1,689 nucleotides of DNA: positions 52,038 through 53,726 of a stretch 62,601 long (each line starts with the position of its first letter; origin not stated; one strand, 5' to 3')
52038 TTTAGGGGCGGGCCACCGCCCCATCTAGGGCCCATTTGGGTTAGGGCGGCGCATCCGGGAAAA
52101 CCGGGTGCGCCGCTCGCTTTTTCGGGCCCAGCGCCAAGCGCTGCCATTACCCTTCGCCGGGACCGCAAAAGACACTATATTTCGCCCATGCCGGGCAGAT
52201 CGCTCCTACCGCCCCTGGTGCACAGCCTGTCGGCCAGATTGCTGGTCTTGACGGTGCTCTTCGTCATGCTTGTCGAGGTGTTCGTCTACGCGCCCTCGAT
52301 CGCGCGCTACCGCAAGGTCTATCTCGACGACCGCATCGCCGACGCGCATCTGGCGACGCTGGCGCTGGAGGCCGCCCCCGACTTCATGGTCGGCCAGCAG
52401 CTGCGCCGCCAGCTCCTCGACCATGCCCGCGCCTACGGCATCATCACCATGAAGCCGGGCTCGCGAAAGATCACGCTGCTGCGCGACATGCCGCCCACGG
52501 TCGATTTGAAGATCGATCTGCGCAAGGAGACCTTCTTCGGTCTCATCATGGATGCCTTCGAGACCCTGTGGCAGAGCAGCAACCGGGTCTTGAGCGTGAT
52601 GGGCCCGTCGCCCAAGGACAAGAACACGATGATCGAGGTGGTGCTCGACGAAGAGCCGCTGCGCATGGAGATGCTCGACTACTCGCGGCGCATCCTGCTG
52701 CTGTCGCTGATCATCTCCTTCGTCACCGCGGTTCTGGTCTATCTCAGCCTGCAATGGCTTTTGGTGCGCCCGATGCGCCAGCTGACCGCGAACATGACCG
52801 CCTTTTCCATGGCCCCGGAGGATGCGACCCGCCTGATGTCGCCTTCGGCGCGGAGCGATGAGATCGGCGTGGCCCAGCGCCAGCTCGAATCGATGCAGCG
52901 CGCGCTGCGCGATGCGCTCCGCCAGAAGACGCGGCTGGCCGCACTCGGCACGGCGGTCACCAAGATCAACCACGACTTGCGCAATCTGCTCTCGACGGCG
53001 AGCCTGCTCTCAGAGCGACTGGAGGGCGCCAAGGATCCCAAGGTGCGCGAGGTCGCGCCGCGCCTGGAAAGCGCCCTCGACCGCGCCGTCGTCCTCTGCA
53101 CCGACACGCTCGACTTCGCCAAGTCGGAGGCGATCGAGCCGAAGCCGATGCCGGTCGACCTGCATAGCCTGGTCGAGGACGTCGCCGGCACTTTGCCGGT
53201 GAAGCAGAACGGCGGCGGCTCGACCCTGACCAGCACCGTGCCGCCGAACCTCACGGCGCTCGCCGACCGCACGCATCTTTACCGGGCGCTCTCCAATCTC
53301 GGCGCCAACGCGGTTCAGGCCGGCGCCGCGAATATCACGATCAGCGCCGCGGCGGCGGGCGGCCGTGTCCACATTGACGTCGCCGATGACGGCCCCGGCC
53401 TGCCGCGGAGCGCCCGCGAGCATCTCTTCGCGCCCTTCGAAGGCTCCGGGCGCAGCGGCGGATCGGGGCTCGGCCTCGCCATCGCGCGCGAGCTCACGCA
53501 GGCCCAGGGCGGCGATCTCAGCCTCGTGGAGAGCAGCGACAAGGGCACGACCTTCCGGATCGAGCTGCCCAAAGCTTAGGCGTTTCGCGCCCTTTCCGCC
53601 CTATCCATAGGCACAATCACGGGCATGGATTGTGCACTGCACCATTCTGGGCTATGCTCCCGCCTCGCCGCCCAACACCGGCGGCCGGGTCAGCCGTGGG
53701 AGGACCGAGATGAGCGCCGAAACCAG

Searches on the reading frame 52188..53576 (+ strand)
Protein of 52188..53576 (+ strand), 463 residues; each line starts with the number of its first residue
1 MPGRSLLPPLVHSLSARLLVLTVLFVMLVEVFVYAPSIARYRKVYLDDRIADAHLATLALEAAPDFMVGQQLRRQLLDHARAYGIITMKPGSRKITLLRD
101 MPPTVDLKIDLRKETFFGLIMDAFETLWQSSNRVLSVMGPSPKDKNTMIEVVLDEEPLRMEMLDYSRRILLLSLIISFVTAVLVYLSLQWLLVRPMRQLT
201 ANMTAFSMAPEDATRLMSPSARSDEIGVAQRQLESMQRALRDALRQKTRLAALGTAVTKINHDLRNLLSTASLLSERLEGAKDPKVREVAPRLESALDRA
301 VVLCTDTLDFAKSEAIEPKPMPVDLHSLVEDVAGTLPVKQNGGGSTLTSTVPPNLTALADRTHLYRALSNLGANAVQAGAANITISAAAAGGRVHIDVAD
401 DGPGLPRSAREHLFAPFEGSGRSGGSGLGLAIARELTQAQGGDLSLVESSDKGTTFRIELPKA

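Call 3: search_protein_families(library=ncbifam, proteins=[window:52188-53576:+], max_evalue=1)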
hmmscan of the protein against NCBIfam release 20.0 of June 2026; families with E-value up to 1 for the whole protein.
window:52188-53576:+ (463 aa): 90 families (the best 25 are shown)
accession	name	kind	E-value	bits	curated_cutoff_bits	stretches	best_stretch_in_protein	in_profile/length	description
NF008468.0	PRK11360.1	equivalog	2.8e-30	105.3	646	1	237-461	380-607/616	two-component system sensor histidine kinase AtoS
NF007688.0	PRK10364.1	equivalog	7.4e-24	84.3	479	1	230-462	218-451/460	two-component system sensor histidine kinase ZraS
NF040691.1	MtrAB_MtrB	equivalog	3.7e-22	79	450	1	161-462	181-492/507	MtrAB system histidine kinase MtrB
NF058527.1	HistKinChvGCaul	equivalog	5.3e-22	78.2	740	1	131-462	191-533/535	two-component sensor histidine kinase ChvG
NF010411.0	PRK13837.1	equivalog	1.4e-21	76.2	647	1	228-462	425-675/828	two-component system VirA-like sensor kinase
NF008312.0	PRK11100.1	equivalog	1.5e-21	76.8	356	1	165-462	179-474/477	two-component system sensor histidine kinase CreC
TIGR01386.1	cztS_silS_copS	subfamily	3.1e-21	75.9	292.55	1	132-461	127-457/457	heavy metal sensor histidine kinase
NF040750.1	tetrathio_HK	equivalog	3.5e-21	75.3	750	1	231-450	313-542/555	tetrathionate respiration histidine kinase TtrS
TIGR02956.1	TMAO_torS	equivalog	1.7e-20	72.7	676.5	1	303-461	515-681/967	TMAO reductase system sensor histidine kinase/response regulator TorS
NF007004.0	PRK09467.1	equivalog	2.1e-20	73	415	1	173-462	162-436/440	two-component system sensor histidine kinase EnvZ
TIGR02916.1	PEP_his_kin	equivalog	3e-20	72.4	300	1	226-461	446-679/679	XrtA/PEP-CTERM system histidine kinase PrsK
NF046044.1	PnpS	equivalog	2.1e-19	69.8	400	1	301-461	221-390/390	two-component system histidine kinase PnpS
NF007898.0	PRK10604.1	equivalog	7.3e-19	68.2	478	1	169-462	140-423/433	two-component system sensor histidine kinase RstB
TIGR02966.1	phoR_proteo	equivalog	1e-18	67.5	334.2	1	257-459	118-332/333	phosphate regulon sensor histidine kinase PhoR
NF007007.0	PRK09470.1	equivalog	1.3e-18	67.2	486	1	165-461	167-458/463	envelope stress sensor histidine kinase CpxA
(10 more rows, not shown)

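Call 4: search_protein_families(library=pfam, proteins=[window:52188-53576:+], max_evalue=1)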
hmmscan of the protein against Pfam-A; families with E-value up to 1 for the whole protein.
window:52188-53576:+ (463 aa): 6 families
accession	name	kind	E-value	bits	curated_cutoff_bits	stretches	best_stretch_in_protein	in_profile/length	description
PF02518.31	HATPase_c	-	3e-24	86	26.4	1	360-462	2-109/111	Histidine kinase-, DNA gyrase B-, and HSP90-like ATPase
PF00512.31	HisKA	-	1.2e-07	32.1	26.9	1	254-315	3-65/66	His Kinase A (phospho-acceptor) domain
PF13581.12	HATPase_c_2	-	0.00053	20.4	27.4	1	371-439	39-111/127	Histidine kinase-like ATPase domain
PF00672.30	HAMP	-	0.0097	16.7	25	1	190-242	4-53/53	HAMP domain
PF13589.12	HATPase_c_3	-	0.012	16.1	25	1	366-407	5-47/137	Histidine kinase-, DNA gyrase B-, and HSP90-like ATPase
PF13851.11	GAS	-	0.19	11.5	32.3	1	225-279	62-116/200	Growth-arrest specific micro-tubule binding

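Call 18: find_related_loci(query=A2, collection=genome_contigs, flank=6000)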
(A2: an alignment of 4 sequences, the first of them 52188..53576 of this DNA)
Query A2 (463 aa) in genome_contigs; peptide patterns used: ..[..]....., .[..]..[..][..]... (x = any residue, [..] = any of these).
600 stretches matched a pattern (row limit reached: there are more); 579 encode a relative of the query (tblastn E <= 1e-3); the best 80 are kept; 80 distinct loci.
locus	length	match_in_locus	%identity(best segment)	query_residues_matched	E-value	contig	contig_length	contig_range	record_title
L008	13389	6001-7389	88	1-463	0e+0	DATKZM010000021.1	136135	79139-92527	MAG TPA_asm: Alphaproteobacteria bacterium isolate SMAG_U14245 k141_1701183, whole genome shotgun sequence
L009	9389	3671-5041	57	9-461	2e-154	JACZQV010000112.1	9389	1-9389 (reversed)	MAG: Proteobacteria bacterium isolate B21D1T1 B21D1T1_NODE2204, whole genome shotgun sequence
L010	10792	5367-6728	56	7-461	2e-154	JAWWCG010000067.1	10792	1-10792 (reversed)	MAG: Kiloniellales bacterium isolate HN17.bin.4 k141_445130_length_10792_cov_12.8226, whole genome shotgun sequence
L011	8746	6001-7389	54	1-463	4e-152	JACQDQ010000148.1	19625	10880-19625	MAG: Proteobacteria bacterium isolate NC_groundwater_998_Pr1_S-0.65um_66_10 Montesol18_Sp65_coassembly_scaffold_346159,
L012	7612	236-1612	55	4-462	5e-152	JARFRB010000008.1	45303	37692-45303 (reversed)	MAG: Pelagibius litoralis isolate MAG_Ve_Sed_39 k141_2741216, whole genome shotgun sequence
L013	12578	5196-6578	55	1-461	7e-152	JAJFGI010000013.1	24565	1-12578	MAG: Kiloniellaceae bacterium isolate OFTM104 OFTM104_12, whole genome shotgun sequence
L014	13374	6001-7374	54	4-462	2e-151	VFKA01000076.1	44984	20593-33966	MAG: Rhodospirillales bacterium isolate Bin_16_5 c_000004615703, whole genome shotgun sequence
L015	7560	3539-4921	54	1-461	2e-150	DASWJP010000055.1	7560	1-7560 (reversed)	MAG TPA_asm: Kiloniellales bacterium isolate SMAG_U2899 k141_38737, whole genome shotgun sequence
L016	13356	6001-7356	53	10-463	4e-147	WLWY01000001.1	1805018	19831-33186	MAG: Alphaproteobacteria bacterium isolate MH-Pat-all_autometa_1-15 scf7180000017298.1805018, whole genome shotgun seque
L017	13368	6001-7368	56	8-463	4e-146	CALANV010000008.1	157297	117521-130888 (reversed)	MAG TPA_asm: uncultured Rhodospirillales bacterium isolate SRR5251193_bin.29_CONCOCT_v1.1_MAG genome assembly, contig: E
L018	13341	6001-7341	54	14-461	2e-146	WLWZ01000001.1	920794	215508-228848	MAG: Alphaproteobacteria bacterium isolate MH-Pat-SR_metabat2_25 NODE_10_length_920794_cov_6.373756, whole genome shotgu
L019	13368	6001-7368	52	8-461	9e-146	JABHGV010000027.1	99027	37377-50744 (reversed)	MAG: Rhodospirillaceae bacterium isolate SI037_bin24 k141_880357, whole genome shotgun sequence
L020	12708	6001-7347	53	11-461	8e-146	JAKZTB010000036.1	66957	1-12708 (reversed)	MAG: Alphaproteobacteria bacterium isolate Langseth_MAG_00048 Langseth_MAG_00048_000000000036, whole genome shotgun sequ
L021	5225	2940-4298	52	5-460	4e-146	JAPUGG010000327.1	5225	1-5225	MAG: Alphaproteobacteria bacterium isolate A5-S04_155 A5-S04_155_cg327, whole genome shotgun sequence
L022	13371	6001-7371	51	7-463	6e-143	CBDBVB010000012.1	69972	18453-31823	MAG: Inquilinaceae bacterium isolate e0ea3d66-1d80-49f0-a312-4fce0f68fffb genome assembly, contig: contig_12, whole geno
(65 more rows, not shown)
